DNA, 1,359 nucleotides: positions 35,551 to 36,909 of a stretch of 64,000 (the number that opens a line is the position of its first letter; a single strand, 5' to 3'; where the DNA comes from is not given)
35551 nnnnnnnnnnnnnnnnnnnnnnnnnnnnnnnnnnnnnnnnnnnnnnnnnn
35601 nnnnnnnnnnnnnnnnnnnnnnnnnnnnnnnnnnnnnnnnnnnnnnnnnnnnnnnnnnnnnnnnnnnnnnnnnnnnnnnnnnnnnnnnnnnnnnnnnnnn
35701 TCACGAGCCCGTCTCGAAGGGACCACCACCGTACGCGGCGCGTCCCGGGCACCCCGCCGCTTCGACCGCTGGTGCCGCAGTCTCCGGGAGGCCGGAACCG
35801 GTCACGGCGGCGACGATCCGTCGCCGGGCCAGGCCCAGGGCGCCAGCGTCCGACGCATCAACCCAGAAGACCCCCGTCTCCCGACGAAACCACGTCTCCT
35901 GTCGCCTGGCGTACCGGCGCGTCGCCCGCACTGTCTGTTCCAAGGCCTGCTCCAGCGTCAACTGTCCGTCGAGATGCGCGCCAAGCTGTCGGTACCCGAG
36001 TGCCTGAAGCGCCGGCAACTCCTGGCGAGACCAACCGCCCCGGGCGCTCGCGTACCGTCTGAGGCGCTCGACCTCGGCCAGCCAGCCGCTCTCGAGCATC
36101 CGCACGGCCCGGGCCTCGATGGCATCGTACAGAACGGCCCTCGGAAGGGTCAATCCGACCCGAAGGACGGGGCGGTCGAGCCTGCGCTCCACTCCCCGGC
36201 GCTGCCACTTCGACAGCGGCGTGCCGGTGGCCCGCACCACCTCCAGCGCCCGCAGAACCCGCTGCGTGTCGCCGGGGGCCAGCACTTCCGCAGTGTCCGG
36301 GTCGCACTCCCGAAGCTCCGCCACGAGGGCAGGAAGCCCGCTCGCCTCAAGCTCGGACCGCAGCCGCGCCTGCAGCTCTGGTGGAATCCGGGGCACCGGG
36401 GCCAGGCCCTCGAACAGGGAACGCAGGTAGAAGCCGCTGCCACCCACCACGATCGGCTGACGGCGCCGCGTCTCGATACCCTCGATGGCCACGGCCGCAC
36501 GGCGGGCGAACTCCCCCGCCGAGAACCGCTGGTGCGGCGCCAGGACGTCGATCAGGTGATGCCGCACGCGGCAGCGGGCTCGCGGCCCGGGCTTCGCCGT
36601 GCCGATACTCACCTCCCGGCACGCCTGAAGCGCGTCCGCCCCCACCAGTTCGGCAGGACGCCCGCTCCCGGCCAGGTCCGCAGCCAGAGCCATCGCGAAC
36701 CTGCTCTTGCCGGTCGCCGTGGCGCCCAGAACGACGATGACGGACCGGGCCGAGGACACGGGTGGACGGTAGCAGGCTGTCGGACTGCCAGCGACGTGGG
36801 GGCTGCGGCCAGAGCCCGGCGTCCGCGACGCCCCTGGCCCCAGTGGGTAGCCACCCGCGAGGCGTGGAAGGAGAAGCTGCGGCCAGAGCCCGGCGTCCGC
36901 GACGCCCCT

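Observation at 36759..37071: Perfect 37-bp hairpin-containing direct repeat (two copies, 37-bp spacer) plus CT-rich motif array upstream of miaA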

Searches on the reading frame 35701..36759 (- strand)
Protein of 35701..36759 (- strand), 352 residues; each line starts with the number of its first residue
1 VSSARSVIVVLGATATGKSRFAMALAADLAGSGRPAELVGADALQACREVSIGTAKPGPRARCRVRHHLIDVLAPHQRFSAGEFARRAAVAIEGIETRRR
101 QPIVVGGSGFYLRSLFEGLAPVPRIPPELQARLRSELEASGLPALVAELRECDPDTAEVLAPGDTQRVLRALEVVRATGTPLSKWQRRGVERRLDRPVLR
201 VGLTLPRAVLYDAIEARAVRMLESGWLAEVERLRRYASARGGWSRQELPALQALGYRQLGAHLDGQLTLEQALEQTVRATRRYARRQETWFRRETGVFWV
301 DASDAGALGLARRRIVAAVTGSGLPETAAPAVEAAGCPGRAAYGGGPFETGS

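Call 13: search_protein_families(library=pfam, proteins=[window:35701-36759:-])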
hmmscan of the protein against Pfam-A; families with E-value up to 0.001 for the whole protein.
window:35701-36759:- (352 aa): 2 families
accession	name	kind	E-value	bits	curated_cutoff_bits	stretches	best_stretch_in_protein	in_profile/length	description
PF01715.23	IPPT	-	8.7e-76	255.2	23.6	1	48-294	4-243/243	IPP transferase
PF01745.22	IPT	-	0.00021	21.2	20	1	7-61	3-52/233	Isopentenyl transferase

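Call 17: find_encoding_contigs(protein=window:35701-36759:-, flank=10000, max_places=10)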
Protein window:35701-36759:- (352 aa): no gene with exactly this product is on record in the collection.

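Call 19: find_related_loci(query=window:35701-36759:-, collection=genome_contigs, flank=6000)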
Query window:35701-36759:- (352 aa) in genome_contigs; peptide patterns used: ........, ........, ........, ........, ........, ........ (x = any residue, [..] = any of these).
599 stretches matched a pattern (row limit reached: there are more); 367 encode a relative of the query (tblastn E <= 1e-3); the best 80 are kept; 80 distinct loci.
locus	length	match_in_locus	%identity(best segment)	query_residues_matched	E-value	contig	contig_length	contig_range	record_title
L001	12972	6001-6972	70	6-330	1e-135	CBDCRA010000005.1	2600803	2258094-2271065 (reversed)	MAG: Candidatus Multivorans sp. isolate d7452e89-af48-44c7-9597-5a6bccd24eaa genome assembly, contig: contig_5, whole ge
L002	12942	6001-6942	70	6-319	8e-133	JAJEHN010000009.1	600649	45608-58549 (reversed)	MAG: Thermoanaerobaculia bacterium isolate p16x60bins.57 k141_152610, whole genome shotgun sequence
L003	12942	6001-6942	70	6-319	1e-132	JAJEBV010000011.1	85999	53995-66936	MAG: Thermoanaerobaculia bacterium isolate jk18x9bins.56 k141_302044, whole genome shotgun sequence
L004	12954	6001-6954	70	7-319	2e-132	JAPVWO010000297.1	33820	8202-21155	MAG: Candidatus Multivorans thiocomprendens isolate r_rhhh15 Seq297, whole genome shotgun sequence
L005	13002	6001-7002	69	1-329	1e-126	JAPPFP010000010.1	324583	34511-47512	MAG: Acidobacteriota bacterium isolate RHO1_bin_33 NODE_23_length_324583_cov_824.637156, whole genome shotgun sequence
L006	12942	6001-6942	70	6-319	5e-126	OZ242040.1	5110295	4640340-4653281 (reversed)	MAG: Candidatus Multivorans sp. isolate cd603fe2-36ea-45dd-b21b-4d1cbeb73145 genome assembly, chromosome: 1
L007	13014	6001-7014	66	1-330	3e-126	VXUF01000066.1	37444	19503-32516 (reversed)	MAG: Holophagales bacterium isolate SB0666_bin_22 NODE_413_length_37444_cov_6.635428, whole genome shotgun sequence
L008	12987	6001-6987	68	6-330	8e-123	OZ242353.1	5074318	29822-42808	MAG: Candidatus Multivorans sp. isolate c55290c9-873c-4a20-8066-ae299be9a5bf genome assembly, chromosome: 1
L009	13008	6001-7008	67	7-337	8e-123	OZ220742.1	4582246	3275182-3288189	MAG: Thermoanaerobaculia bacterium isolate 0db66e92-d31a-4200-8262-fff8455c21c0 genome assembly, chromosome: 1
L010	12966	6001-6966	69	8-330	9e-123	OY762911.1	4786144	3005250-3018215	MAG: Thermoanaerobaculia bacterium isolate 14c23368-4dca-4d55-9b94-f295180eceef genome assembly, chromosome: 1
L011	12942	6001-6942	70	6-319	1e-122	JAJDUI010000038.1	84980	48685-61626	MAG: Thermoanaerobaculia bacterium isolate jk18x1bzbins.73 k141_850377, whole genome shotgun sequence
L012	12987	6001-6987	68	6-330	2e-123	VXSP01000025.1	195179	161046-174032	MAG: Holophagales bacterium isolate SB0665_bin_19 NODE_40_length_195179_cov_28.794157, whole genome shotgun sequence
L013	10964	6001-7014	65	7-340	3e-119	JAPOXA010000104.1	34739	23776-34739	MAG: Acidobacteria bacterium isolate COS3_bin_14 NODE_447_length_34739_cov_53.3231, whole genome shotgun sequence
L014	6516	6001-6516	73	7-178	2e-70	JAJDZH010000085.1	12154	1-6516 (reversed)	MAG: Thermoanaerobaculia bacterium isolate jk18x40bins.27 k141_2011498, whole genome shotgun sequence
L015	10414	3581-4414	44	7-301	2e-59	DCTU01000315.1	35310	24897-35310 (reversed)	MAG TPA_asm: bacterium UBP9_UBA1432 isolate UBA1432 UBA1432_contig_12734, whole genome shotgun sequence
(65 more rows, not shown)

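Call 26: find_homologous_proteins(query=window:35701-36759:-, max_evalue=1e-60)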
Query window:35701-36759:- (352 aa): 936 proteins with E <= 1e-60 among 8000 candidates; the best 120 are listed.
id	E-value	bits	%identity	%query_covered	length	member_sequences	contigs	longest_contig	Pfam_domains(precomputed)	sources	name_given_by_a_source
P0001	2.2e-207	706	100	94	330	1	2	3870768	PF01715.24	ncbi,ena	-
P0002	1.3e-135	470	72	91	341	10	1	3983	PF01715.24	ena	-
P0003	5.6e-135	468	72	90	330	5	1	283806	PF01745.23,PF01715.24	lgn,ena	-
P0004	4.2e-133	462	70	92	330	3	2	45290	PF01745.23,PF01715.24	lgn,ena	-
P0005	2.2e-132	460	70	92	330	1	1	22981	PF01745.23,PF01715.24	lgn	-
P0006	4.7e-132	459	70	92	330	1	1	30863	PF01745.23,PF01715.24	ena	-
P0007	8.3e-132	458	70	92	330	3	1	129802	PF01745.23,PF01715.24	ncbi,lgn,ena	-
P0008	2.2e-131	456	70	89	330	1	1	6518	PF01745.23,PF01715.24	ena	-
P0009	2.5e-131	456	70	92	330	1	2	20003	PF01745.23,PF01715.24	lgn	-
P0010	4.4e-131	455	70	92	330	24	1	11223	PF01745.23,PF01715.24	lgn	-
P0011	4.6e-131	455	70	92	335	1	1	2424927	PF01715.24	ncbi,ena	-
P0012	7.6e-131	455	70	92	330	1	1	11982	PF01745.23,PF01715.24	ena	-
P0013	1.4e-130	454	70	92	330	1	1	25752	PF01745.23,PF01715.24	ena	-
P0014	3.7e-130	452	69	92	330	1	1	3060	PF01745.23,PF01715.24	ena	-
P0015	1.0e-129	451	69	92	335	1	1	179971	PF01745.23,PF01715.24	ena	-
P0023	3.3e-128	446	69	90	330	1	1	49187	PF01715.24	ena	-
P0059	2.7e-114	400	64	92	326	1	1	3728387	PF01715.24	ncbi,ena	-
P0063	1.1e-111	392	63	89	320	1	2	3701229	PF01715.24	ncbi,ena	-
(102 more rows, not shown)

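Call 27: find_encoding_contigs(protein=P0001, flank=2000, max_places=6)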
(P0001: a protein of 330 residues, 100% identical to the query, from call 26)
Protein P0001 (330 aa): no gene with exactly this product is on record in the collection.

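Call 33: find_encoding_contigs(protein=P0003, flank=4000, max_places=3)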
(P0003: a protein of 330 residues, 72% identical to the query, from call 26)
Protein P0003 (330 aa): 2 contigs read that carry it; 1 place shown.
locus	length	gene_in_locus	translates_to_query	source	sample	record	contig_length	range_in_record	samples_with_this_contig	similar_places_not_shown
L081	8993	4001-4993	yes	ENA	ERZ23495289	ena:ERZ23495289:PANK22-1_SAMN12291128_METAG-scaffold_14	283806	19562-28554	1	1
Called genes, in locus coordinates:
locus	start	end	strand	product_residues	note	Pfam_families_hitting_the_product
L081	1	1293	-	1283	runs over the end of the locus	PF02811:PHP, PF07733:DNA_pol3_alpha, PF17657:DNA_pol3_finger, PF14579:HHH_6, PF01336:tRNA_anti-codon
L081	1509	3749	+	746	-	PF03772:Competence, PF00753:Lactamase_B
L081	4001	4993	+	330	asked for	PF01745:IPT (faint), PF01715:IPPT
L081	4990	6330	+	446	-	PF14559:TPR_19 (faint)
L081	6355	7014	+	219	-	PF00857:Isochorismatase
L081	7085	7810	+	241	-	-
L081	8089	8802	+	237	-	PF13709:DUF4159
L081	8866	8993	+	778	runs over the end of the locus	PF01835:MG2 (faint)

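Call 34: find_encoding_contigs(protein=P0002, flank=4000, max_places=3)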
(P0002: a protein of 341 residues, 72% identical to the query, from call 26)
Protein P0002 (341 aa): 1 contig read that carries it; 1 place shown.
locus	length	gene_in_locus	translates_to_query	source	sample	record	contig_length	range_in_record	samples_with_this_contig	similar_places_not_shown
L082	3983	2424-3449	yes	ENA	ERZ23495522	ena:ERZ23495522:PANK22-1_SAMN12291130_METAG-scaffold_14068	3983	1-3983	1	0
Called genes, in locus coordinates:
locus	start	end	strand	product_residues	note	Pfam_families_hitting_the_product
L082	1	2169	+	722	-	?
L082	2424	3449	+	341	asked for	PF01715:IPPT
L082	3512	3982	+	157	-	?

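Call 60: find_encoding_contigs(protein=P0004, flank=3000, max_places=2)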
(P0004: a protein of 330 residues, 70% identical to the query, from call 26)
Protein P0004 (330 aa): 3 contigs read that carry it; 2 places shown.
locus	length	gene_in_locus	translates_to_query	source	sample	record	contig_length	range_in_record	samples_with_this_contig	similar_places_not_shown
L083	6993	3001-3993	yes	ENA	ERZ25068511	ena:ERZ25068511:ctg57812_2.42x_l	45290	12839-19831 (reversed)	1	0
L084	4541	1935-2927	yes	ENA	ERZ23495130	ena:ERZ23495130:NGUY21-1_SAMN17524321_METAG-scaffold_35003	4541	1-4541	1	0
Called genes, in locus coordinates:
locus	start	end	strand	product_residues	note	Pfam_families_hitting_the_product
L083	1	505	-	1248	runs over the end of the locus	PF02811:PHP, PF07733:DNA_pol3_alpha, PF17657:DNA_pol3_finger, PF14579:HHH_6, PF01336:tRNA_anti-codon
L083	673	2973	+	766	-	PF03772:Competence, PF00753:Lactamase_B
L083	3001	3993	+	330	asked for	PF01745:IPT (weak), PF01715:IPPT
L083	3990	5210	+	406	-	PF14559:TPR_19 (faint)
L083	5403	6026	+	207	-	PF00857:Isochorismatase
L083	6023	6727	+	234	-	-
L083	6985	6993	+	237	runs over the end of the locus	PF13709:DUF4159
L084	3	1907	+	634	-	?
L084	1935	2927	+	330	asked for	PF01745:IPT (weak), PF01715:IPPT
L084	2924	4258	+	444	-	PF14559:TPR_19 (faint)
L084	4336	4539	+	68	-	?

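Call 61: find_encoding_contigs(protein=P0010, flank=3000, max_places=2)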
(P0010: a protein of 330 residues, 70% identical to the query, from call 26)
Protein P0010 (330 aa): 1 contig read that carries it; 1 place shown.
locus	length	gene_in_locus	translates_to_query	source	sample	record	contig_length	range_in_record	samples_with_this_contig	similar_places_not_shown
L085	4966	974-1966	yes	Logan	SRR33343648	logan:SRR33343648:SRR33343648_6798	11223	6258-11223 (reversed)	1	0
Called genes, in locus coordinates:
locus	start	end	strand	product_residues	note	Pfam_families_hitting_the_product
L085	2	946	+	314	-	?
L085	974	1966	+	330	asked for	PF01745:IPT (weak), PF01715:IPPT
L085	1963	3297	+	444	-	PF14559:TPR_19 (faint)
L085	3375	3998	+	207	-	PF00857:Isochorismatase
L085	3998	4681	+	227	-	-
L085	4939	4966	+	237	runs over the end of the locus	PF13709:DUF4159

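Call 71: list_cluster_members(proteins=[P0001])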
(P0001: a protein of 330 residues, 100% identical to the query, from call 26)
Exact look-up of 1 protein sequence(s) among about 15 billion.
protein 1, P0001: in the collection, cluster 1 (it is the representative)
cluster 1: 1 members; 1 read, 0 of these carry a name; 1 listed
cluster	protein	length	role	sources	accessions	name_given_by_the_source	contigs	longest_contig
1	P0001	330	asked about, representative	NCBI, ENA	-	-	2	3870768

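Call 77: find_encoding_contigs(protein=P0063, flank=3000, max_places=2)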
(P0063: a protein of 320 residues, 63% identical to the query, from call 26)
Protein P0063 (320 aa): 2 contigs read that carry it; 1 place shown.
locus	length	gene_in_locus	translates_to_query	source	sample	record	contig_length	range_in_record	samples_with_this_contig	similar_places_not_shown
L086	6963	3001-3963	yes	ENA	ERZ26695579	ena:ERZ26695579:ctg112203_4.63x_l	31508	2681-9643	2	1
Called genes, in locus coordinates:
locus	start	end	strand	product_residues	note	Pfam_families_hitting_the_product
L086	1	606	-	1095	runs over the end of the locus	?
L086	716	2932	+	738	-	PF03772:Competence, PF00753:Lactamase_B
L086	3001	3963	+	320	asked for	PF01715:IPPT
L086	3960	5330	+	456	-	-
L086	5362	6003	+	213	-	PF00857:Isochorismatase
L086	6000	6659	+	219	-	-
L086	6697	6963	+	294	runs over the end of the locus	PF13709:DUF4159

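Call 78: find_encoding_contigs(protein=P0023, flank=3000, max_places=2)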
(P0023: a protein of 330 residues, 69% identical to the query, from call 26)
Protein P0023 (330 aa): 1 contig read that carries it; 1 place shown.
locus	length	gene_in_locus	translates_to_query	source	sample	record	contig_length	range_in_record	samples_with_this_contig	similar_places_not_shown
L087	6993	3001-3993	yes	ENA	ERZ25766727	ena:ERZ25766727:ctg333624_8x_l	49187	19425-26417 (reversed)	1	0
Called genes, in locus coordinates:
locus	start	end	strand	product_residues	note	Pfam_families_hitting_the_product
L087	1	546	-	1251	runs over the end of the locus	PF02811:PHP, PF07733:DNA_pol3_alpha, PF17657:DNA_pol3_finger, PF14579:HHH_6, PF01336:tRNA_anti-codon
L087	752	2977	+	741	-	PF03772:Competence, PF00753:Lactamase_B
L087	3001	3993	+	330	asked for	PF01715:IPPT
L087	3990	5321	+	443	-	PF14559:TPR_19 (faint)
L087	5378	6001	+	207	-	PF00857:Isochorismatase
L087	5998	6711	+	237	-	-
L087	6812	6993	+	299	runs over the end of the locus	PF13709:DUF4159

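Call 79: find_encoding_contigs(protein=P0059, flank=3000, max_places=2)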
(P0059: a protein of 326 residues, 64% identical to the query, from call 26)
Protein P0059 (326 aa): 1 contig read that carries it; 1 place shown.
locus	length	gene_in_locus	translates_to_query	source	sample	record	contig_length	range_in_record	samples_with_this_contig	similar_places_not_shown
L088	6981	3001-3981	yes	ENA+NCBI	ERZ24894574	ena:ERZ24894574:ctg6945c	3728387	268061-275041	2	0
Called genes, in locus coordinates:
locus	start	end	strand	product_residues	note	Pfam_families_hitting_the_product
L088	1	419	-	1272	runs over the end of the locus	PF02811:PHP, PF07733:DNA_pol3_alpha, PF17657:DNA_pol3_finger, PF14579:HHH_6, PF01336:tRNA_anti-codon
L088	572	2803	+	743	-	PF03772:Competence, PF00753:Lactamase_B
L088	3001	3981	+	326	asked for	PF01715:IPPT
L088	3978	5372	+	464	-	PF14559:TPR_19 (faint)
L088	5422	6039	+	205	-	PF00857:Isochorismatase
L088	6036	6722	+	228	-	-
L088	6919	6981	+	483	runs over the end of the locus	PF02661:Fic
